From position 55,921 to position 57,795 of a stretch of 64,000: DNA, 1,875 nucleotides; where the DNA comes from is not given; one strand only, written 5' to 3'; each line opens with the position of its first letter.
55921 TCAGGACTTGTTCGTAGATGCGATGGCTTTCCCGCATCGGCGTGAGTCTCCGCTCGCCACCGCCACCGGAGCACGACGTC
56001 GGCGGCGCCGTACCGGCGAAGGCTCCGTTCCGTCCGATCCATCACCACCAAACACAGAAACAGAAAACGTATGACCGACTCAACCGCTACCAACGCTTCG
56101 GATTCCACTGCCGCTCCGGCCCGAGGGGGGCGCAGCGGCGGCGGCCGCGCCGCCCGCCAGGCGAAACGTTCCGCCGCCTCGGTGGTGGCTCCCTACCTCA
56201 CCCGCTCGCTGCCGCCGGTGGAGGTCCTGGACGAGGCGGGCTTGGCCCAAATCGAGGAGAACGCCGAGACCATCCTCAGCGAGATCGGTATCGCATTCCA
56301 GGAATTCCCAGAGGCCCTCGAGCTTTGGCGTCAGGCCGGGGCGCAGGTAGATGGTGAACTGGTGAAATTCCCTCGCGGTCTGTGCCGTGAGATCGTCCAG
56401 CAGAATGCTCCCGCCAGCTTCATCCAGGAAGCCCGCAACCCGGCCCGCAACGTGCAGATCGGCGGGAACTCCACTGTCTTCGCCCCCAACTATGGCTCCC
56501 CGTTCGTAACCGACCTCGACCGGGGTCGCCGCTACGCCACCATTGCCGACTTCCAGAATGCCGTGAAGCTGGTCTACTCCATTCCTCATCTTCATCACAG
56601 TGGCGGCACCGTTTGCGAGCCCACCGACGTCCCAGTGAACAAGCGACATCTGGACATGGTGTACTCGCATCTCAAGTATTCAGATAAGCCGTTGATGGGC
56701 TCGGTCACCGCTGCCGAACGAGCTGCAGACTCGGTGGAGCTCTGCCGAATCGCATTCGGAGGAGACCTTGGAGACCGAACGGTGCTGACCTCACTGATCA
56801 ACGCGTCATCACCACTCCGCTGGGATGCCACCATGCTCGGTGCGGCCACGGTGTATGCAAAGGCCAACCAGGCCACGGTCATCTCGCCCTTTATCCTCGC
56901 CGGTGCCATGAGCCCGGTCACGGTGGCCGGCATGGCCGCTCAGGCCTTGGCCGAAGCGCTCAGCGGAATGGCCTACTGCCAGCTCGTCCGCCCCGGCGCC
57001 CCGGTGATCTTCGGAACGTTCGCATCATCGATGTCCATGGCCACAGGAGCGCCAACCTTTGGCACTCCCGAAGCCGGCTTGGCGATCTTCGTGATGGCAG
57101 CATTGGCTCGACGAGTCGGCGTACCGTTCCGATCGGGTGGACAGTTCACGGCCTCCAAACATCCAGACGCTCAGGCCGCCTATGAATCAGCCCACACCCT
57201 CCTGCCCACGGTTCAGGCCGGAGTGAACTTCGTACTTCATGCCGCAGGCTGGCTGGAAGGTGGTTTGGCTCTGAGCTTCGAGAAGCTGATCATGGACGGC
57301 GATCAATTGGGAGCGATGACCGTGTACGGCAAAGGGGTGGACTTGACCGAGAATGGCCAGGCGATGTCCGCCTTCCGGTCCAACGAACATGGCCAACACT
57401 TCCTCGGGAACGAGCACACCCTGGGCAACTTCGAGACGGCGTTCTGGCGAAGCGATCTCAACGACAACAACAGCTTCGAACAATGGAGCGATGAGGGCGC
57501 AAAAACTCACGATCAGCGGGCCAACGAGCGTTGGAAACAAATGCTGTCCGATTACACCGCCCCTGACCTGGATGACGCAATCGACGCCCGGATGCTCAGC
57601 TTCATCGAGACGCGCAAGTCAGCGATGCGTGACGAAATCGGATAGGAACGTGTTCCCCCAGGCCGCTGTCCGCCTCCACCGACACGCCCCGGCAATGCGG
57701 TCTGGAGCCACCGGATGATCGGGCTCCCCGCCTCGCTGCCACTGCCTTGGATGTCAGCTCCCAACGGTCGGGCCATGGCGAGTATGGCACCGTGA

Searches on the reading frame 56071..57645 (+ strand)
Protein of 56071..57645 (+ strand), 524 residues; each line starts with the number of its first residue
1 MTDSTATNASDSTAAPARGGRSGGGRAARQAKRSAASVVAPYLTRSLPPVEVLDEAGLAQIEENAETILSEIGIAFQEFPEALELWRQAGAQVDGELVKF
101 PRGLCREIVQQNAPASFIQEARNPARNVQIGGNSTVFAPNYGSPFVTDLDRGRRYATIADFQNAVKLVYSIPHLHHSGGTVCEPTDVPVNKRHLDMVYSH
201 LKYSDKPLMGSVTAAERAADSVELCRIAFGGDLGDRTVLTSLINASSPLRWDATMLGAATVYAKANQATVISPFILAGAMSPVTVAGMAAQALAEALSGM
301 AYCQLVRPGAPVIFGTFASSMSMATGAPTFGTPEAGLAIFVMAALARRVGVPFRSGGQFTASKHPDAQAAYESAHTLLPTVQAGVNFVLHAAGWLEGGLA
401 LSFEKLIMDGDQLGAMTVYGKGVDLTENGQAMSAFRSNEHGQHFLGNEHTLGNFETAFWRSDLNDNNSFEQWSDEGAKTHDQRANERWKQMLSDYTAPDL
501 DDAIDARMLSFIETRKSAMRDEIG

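Call 3: search_protein_families(library=pfam, proteins=[window:56071-57645:+])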
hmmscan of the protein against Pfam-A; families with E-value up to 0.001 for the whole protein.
window:56071-57645:+ (524 aa): 1 family
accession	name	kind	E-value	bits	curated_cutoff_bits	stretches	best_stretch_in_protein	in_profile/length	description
PF06253.16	MTTB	-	3e-217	722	25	1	24-519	3-499/500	Trimethylamine methyltransferase (MTTB)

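Call 4: search_protein_families(library=ncbifam, proteins=[window:56071-57645:+])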
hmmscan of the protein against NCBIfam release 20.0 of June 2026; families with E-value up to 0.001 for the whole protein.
window:56071-57645:+ (524 aa): 1 family
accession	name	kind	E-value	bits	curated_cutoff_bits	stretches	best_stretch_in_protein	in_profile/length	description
TIGR02369.2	trimeth_pyl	equivalog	9.2e-75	251.9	525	1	51-513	4-466/469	[trimethylamine--corrinoid protein] Co-methyltransferase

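Call 5: find_homologous_proteins(query=window:56071-57645:+, max_evalue=1e-20)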
Query window:56071-57645:+ (524 aa): 8000 proteins with E <= 1e-20 among 8000 candidates; the best 120 are listed.
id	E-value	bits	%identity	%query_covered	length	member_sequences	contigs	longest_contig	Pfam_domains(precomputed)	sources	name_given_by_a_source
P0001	0.0e+0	1130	95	100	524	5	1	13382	PF06253.17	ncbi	-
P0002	0.0e+0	1125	95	100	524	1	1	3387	PF06253.17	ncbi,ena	-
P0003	0.0e+0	1117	94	100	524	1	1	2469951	PF06253.17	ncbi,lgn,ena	-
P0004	0.0e+0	1041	86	100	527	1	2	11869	PF06253.17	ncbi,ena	-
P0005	8.2e-290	980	85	94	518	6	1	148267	PF06253.17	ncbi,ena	-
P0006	1.6e-288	975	84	94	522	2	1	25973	PF06253.17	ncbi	-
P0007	2.8e-288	975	84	94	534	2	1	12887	PF06253.17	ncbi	-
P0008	2.0e-287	972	85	94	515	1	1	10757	PF06253.17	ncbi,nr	ncbi:MAG: trimethylamine methyltransferase family protein [Acidimicrobiales bacterium]|nr:trimethyla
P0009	1.6e-282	956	81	98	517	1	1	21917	PF06253.17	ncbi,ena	-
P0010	1.7e-275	932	82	93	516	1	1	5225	PF06253.17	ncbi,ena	-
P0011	3.5e-275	931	82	93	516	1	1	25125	PF06253.17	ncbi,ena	-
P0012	7.9e-275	930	82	93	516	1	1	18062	PF06253.17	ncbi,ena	-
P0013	1.2e-272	923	80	92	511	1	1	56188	PF06253.17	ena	-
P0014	1.9e-272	922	80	92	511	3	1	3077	PF06253.17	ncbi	-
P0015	6.8e-272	921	79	94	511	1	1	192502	PF06253.17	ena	-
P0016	3.2e-271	918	80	93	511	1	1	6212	PF06253.17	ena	-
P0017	9.9e-271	917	80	93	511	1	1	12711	PF06253.17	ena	-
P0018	1.7e-270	916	79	93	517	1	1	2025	PF06253.17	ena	-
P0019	2.2e-270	916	80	93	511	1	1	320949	PF06253.17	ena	-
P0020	5.6e-270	914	79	93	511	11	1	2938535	PF06253.17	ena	-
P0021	6.9e-270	914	80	93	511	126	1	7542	PF06253.17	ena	-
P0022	9.0e-270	914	79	93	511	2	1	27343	PF06253.17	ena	-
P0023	3.4e-269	912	80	93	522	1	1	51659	PF06253.17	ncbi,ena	-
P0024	4.6e-269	911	79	92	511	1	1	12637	PF06253.17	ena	-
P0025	1.0e-268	910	78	98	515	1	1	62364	PF06253.17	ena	-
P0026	1.6e-268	909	78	97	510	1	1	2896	PF06253.17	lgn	-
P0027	2.3e-268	909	81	93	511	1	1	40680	PF06253.17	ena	-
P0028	2.4e-268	909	80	93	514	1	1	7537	PF06253.17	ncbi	-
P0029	3.1e-268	909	79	92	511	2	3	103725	PF06253.17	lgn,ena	-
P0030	3.6e-268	908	79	92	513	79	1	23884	PF06253.17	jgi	-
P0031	1.0e-267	907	78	97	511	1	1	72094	PF06253.17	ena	-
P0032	1.3e-267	906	79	92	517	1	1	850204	PF06253.17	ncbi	ncbi:MAG: trimethylamine methyltransferase family protein [Actinomycetota bacterium]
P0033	1.6e-267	906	78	97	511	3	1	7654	PF06253.17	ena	-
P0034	2.1e-267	906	78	97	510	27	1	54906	PF06253.17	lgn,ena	-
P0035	3.1e-267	905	80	93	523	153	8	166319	PF06253.17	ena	-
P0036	4.2e-267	905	79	92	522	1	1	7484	PF06253.17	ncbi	-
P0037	6.0e-267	904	78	93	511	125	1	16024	PF06253.17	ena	-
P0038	7.0e-267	904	78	97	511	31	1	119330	PF06253.17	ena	-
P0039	8.4e-267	904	78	94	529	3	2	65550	PF06253.17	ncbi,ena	-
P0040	1.4e-266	903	78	97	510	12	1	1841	PF06253.17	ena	-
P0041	1.8e-266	903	80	92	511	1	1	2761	PF06253.17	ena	-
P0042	2.6e-266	902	78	94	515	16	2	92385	PF06253.17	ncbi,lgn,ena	-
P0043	3.9e-266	902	78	92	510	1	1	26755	PF06253.17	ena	-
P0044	4.2e-266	901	78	92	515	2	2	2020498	PF06253.17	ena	-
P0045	4.4e-266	901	79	92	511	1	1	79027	PF06253.17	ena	-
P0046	4.8e-266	901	79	92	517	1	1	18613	PF06253.17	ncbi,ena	-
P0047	1.5e-265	900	77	94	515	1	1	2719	PF06253.17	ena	-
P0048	1.6e-265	900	77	93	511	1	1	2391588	PF06253.17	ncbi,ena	-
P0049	2.0e-265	899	78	92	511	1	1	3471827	PF06253.17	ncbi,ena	-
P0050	2.4e-265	899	79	93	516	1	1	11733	PF06253.17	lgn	-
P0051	2.4e-265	899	78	94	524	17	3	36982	PF06253.17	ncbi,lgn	-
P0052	2.6e-265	899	79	92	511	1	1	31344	PF06253.17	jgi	-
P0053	3.3e-265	899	78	94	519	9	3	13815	PF06253.17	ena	-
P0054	3.5e-265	898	78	94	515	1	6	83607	PF06253.17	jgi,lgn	jgi:trimethylamine--corrinoid protein Co-methyltransferase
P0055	3.6e-265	898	78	92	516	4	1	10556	PF06253.17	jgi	-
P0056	3.9e-265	898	79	92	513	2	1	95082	PF06253.17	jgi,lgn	-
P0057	4.1e-265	898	80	92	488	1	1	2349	PF06253.17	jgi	-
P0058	4.4e-265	898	79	93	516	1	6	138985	PF06253.17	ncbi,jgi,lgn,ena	ncbi:MAG: trimethylamine methyltransferase family protein [Acidimicrobiales bacterium]|jgi:trimethyl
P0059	5.4e-265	898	80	92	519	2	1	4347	PF06253.17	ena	-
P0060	5.9e-265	898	79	92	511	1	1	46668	PF06253.17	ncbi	-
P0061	6.1e-265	898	78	93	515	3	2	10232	PF06253.17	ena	-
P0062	1.0e-264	897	77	98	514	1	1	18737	PF06253.17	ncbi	-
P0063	1.0e-264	897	78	93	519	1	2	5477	PF06253.17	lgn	-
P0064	1.0e-264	897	78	93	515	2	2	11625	PF06253.17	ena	-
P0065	1.1e-264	897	78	92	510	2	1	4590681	PF06253.17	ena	-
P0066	1.1e-264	897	76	94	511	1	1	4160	PF06253.17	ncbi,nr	ncbi:MAG: trimethylamine methyltransferase family protein [Actinomycetota bacterium]|nr:trimethylami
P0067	1.4e-264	896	79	92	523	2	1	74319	PF06253.17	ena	-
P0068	1.5e-264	896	78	93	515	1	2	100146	PF06253.17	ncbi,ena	-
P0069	1.6e-264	896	79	93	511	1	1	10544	PF06253.17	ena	-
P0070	1.7e-264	896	79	93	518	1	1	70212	PF06253.17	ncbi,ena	-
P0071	2.2e-264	896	76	99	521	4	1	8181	PF06253.17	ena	-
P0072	2.3e-264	896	78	92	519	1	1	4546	PF06253.17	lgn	-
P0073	2.4e-264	896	78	93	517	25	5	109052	PF06253.17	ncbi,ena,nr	ncbi:MAG: trimethylamine methyltransferase [Actinobacteria bacterium]|nr:trimethylamine methyltransf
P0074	2.6e-264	896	78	92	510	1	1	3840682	PF06253.17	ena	-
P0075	3.3e-264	895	78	92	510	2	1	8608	PF06253.17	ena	-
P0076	3.5e-264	895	78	94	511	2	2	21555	PF06253.17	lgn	-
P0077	4.6e-264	895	78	93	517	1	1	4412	PF06253.17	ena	-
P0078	5.2e-264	895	79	93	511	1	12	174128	PF06253.17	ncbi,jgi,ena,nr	ncbi:MAG: trimethylamine methyltransferase family protein [Acidimicrobiaceae bacterium]|nr:trimethyl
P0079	6.9e-264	894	79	92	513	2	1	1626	PF06253.17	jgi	jgi:trimethylamine--corrinoid protein Co-methyltransferase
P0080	7.7e-264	894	79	92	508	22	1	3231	PF06253.17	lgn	-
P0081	8.6e-264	894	77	93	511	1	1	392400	PF06253.17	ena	-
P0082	9.0e-264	894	78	94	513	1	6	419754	PF06253.17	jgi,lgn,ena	-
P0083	9.0e-264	894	78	92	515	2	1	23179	PF06253.17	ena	-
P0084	9.6e-264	894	79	93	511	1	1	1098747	PF06253.17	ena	-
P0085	9.8e-264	894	79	93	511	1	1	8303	PF06253.17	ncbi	-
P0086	1.0e-263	894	78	93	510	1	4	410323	PF06253.17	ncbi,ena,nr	ncbi:MAG: trimethylamine methyltransferase family protein [Acidimicrobiaceae bacterium]|nr:trimethyl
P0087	1.3e-263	893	77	92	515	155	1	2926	PF06253.17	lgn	-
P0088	1.3e-263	893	79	93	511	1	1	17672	PF06253.17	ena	-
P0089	1.5e-263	893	79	93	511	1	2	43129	PF06253.17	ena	-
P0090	1.7e-263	893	79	93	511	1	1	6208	PF06253.17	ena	-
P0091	2.0e-263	893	80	92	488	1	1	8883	PF06253.17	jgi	jgi:trimethylamine--corrinoid protein Co-methyltransferase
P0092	2.1e-263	893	77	93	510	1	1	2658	PF06253.17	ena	-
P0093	2.1e-263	893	79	92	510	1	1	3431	PF06253.17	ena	-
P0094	2.2e-263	893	78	93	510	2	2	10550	PF06253.17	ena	-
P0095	2.2e-263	892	77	94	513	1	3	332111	PF06253.17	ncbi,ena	-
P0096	2.3e-263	892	77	93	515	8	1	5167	PF06253.17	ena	-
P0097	2.4e-263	892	79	92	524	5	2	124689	PF06253.17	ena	-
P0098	2.6e-263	892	78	92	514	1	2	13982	PF06253.17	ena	-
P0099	2.7e-263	892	77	94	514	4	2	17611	PF06253.17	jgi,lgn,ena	jgi:trimethylamine--corrinoid protein Co-methyltransferase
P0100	3.0e-263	892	78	93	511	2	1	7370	PF06253.17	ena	-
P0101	3.0e-263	892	79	93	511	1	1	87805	PF06253.17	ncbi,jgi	-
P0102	3.1e-263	892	79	93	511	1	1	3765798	PF06253.17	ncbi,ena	-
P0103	3.8e-263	892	79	92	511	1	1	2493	PF06253.17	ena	-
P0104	5.2e-263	891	78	94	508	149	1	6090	PF06253.17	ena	-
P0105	5.2e-263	891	79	92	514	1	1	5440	PF06253.17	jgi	jgi:trimethylamine--corrinoid protein Co-methyltransferase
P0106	5.8e-263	891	79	93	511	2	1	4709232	PF06253.17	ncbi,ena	-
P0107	6.2e-263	891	77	95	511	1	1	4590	PF06253.17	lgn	-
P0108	6.6e-263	891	77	92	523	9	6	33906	PF06253.17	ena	-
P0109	7.3e-263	891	77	93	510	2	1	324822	PF06253.17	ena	-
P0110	1.1e-262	890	77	93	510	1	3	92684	PF06253.17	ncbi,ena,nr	ncbi:MAG: trimethylamine methyltransferase family protein [Acidimicrobiaceae bacterium]|nr:trimethyl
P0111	1.2e-262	890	79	93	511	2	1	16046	PF06253.17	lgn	-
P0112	1.2e-262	890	79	93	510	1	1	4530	PF06253.17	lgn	-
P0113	1.3e-262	890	77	92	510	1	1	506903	PF06253.17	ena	-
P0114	1.4e-262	890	77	95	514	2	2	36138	PF06253.17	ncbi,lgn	-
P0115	1.5e-262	890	77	93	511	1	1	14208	PF06253.17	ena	-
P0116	1.6e-262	890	76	94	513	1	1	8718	PF06253.17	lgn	-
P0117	2.8e-262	889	78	93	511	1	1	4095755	PF06253.17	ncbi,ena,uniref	ncbi:trimethylamine methyltransferase family protein [Candidatus Poriferisodalis sp.]|uniref:trimeth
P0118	2.8e-262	889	76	93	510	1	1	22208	PF06253.17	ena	-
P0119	2.9e-262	889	78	92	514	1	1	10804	PF06253.17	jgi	-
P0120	3.0e-262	889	77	97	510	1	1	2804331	PF06253.17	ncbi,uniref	ncbi:trimethylamine methyltransferase family protein [Candidatus Poriferisodalis sp.]|uniref:trimeth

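Call 6: search_solved_structures(query=window:56071-57645:+, max_evalue=0.001, show_alignments=2)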
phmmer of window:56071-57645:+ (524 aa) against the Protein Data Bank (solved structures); distinct sequences matched with E-value up to 0.001: 5.
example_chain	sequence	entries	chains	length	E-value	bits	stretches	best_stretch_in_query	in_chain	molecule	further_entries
4yyc_A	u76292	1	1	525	3.4e-190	636.2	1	2-521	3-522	Putative trimethylamine methyltransferase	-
2qne_A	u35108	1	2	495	7e-118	397.7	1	43-517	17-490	Putative methyltransferase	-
9yce_A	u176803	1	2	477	1.4e-117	396.7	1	47-517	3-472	Glycine betaine methyltransferase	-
7xcl_A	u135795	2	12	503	2.7e-29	105.5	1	68-520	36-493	Trimethylamine methyltransferase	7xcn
7xcm_A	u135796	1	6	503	4.1e-29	104.9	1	68-520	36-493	Trimethylamine methyltransferase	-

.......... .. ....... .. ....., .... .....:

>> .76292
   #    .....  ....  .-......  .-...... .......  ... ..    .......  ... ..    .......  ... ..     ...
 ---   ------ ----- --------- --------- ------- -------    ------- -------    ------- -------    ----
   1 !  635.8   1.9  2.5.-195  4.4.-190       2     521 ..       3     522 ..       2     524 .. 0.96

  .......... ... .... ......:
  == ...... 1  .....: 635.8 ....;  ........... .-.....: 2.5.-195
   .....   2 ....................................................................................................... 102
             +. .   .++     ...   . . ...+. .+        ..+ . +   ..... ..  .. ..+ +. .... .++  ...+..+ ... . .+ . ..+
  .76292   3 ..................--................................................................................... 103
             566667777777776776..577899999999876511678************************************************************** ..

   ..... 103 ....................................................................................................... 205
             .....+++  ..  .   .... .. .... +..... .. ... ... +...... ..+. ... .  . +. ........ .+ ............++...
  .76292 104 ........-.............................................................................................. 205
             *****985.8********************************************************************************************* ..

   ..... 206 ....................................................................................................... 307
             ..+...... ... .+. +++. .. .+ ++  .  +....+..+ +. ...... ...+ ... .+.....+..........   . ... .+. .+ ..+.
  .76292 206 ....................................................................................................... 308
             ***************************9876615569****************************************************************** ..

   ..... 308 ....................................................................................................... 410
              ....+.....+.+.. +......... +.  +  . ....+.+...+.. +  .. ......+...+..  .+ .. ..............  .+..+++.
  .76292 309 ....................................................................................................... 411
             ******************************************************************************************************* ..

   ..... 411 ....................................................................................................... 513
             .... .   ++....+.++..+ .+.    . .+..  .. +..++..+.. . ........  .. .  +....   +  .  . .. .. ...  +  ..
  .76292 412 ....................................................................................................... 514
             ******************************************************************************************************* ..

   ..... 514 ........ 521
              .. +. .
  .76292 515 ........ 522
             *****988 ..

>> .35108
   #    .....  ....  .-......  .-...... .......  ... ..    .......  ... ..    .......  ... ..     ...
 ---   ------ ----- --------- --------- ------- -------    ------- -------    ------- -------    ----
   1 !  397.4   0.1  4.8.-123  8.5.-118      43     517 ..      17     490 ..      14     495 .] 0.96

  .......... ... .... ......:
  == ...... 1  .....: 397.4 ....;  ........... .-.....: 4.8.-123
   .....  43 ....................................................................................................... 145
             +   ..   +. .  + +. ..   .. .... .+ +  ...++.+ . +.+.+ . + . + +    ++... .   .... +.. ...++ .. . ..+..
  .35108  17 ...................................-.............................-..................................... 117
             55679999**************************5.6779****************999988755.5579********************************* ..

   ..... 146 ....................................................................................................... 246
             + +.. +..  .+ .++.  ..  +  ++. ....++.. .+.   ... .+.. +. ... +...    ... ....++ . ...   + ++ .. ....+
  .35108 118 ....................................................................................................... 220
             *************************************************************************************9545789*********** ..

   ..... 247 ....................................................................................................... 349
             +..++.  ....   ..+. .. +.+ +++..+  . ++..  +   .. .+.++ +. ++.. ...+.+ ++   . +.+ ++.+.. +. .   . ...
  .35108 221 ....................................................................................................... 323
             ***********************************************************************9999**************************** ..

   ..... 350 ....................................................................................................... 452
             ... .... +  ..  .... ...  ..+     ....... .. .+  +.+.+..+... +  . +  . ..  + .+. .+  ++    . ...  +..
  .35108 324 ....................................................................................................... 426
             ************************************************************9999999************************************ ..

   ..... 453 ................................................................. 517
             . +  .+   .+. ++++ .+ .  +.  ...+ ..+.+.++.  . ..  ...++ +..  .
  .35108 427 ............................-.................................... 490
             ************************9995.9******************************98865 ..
